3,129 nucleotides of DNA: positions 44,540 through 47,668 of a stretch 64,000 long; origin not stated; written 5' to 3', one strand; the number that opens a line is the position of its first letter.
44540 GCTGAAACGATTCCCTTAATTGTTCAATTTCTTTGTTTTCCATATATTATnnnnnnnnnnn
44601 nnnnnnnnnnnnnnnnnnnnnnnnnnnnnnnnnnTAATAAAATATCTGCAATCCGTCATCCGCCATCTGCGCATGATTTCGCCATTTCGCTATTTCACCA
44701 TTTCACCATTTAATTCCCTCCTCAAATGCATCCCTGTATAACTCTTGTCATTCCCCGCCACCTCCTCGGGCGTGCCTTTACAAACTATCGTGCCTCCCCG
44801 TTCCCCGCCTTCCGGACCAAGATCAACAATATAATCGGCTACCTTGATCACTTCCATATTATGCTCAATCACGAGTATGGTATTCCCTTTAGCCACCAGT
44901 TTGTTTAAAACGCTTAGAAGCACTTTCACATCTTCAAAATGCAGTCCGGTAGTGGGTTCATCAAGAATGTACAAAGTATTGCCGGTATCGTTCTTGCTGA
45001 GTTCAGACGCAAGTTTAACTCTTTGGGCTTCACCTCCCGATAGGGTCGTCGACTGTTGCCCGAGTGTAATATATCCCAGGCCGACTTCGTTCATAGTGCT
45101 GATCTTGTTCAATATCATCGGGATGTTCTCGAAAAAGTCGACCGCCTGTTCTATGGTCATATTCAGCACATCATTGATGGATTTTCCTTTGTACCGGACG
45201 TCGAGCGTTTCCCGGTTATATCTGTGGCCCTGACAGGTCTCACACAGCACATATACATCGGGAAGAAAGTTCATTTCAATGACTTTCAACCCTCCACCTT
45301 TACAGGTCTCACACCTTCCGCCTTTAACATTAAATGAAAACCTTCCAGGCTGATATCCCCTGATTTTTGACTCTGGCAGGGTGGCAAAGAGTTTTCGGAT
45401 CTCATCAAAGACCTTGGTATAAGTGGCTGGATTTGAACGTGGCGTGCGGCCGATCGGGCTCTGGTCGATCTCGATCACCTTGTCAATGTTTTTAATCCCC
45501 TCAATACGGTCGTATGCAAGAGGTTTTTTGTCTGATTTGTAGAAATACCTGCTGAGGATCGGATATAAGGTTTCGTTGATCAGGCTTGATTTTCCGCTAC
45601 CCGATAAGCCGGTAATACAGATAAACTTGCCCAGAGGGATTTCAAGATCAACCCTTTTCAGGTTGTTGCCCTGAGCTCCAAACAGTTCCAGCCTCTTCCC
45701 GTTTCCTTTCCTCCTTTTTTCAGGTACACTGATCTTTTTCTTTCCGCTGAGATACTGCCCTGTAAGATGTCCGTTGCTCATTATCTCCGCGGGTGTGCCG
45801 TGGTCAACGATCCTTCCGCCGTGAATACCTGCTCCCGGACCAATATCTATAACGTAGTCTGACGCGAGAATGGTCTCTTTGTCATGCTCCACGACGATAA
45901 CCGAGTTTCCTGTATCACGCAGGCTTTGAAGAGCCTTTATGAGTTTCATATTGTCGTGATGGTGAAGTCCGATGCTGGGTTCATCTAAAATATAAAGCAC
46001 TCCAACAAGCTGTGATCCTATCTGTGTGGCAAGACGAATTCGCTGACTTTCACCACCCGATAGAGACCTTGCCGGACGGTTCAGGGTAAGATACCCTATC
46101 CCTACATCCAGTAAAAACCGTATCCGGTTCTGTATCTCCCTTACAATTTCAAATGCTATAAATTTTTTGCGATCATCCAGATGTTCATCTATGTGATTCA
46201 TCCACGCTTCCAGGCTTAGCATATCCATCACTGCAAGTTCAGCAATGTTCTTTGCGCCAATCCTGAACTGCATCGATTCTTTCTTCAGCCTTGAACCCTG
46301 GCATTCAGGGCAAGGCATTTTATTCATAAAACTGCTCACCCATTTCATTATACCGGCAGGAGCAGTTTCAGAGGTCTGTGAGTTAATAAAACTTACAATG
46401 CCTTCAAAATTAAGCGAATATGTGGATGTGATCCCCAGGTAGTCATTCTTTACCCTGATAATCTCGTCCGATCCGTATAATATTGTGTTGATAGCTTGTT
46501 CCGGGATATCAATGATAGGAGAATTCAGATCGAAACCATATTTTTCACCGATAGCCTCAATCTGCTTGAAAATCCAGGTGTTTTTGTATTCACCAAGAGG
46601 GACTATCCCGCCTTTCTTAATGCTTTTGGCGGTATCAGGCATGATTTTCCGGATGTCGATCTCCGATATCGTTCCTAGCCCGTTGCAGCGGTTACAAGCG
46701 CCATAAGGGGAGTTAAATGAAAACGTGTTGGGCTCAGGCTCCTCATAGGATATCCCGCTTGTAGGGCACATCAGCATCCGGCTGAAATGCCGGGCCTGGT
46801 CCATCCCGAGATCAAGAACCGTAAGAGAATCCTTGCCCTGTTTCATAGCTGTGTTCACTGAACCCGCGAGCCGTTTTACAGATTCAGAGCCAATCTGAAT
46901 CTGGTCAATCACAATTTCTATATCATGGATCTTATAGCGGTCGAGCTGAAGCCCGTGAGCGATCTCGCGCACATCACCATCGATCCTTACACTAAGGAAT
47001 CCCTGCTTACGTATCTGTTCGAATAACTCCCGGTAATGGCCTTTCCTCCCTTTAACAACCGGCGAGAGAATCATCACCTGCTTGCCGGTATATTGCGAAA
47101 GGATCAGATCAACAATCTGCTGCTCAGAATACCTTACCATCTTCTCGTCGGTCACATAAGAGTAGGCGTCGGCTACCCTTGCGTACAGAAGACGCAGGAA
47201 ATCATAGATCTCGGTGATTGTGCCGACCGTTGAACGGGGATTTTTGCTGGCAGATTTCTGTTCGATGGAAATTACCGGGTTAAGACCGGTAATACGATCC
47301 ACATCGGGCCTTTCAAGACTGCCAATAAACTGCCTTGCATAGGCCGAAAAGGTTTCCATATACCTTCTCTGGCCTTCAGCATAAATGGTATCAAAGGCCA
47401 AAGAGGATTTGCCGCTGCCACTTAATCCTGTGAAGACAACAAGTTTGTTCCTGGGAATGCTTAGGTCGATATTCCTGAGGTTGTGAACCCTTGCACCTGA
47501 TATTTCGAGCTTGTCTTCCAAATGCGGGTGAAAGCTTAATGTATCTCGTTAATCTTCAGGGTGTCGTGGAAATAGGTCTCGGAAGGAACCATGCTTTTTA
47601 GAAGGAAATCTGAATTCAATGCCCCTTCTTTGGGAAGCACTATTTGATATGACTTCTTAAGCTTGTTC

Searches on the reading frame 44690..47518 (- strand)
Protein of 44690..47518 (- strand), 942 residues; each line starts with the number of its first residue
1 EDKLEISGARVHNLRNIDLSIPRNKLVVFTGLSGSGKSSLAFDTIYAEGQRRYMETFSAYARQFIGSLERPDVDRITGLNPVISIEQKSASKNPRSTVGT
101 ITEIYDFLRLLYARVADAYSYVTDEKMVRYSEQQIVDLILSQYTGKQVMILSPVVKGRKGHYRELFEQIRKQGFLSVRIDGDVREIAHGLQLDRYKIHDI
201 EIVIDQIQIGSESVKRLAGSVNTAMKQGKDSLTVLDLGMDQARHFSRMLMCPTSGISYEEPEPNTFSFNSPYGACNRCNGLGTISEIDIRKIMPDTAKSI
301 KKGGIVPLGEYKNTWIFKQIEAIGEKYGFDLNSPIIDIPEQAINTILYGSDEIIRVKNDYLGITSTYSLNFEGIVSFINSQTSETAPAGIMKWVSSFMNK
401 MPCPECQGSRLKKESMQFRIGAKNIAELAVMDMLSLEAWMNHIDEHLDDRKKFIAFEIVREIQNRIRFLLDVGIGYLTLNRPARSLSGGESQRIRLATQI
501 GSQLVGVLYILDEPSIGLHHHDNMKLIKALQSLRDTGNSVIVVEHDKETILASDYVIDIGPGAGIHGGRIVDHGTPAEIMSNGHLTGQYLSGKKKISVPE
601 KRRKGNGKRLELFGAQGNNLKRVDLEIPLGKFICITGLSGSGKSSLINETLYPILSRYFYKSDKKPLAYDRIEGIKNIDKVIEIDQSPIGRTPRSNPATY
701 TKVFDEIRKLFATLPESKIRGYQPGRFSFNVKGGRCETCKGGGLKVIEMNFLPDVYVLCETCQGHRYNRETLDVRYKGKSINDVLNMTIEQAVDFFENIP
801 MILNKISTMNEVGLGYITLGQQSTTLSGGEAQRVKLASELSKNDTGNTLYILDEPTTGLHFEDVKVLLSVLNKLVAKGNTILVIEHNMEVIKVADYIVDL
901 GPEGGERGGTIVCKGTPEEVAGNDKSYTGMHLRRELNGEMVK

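Call 50: list_cluster_members(proteins=[window:44690-47518:-, window:41358-43424:-, window:10253-13495:+, window:49150-50589:-, window:54269-55642:+, window:56553-58631:+, window:62648-63910:+])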
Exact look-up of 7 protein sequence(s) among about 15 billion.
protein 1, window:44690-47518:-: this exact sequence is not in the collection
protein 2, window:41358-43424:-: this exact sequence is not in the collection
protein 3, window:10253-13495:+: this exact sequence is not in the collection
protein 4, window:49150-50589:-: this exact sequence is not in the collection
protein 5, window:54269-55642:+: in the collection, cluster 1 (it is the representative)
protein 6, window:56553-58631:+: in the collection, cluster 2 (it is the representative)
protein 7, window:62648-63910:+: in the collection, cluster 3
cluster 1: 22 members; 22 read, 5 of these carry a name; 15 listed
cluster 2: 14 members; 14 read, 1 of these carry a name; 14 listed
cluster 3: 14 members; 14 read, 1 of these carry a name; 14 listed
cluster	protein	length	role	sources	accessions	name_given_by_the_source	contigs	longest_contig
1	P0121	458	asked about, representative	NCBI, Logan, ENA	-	-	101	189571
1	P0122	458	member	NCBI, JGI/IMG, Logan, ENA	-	benzoyl-CoA reductase subunit A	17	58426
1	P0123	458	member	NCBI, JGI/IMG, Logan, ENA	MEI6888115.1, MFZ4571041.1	MAG: BadF/BadG/BcrA/BcrD ATPase family protein [Bacteroidales bacterium]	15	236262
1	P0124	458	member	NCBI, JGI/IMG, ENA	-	benzoyl-CoA reductase subunit A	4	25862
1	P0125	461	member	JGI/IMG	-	benzoyl-CoA reductase subunit A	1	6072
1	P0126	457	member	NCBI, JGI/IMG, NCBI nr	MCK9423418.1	MAG: acyl-CoA dehydratase activase [Bacteroidales bacterium] | benzoyl-CoA reductase subunit A | acyl-CoA dehydratase activase [Bacteroidales bacterium]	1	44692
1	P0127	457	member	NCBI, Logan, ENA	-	-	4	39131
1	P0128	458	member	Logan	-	-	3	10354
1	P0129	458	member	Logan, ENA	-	-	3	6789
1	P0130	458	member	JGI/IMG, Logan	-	-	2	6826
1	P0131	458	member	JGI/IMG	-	-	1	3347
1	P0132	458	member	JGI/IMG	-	-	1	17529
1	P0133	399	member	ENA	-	-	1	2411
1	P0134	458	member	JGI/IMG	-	-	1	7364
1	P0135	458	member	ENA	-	-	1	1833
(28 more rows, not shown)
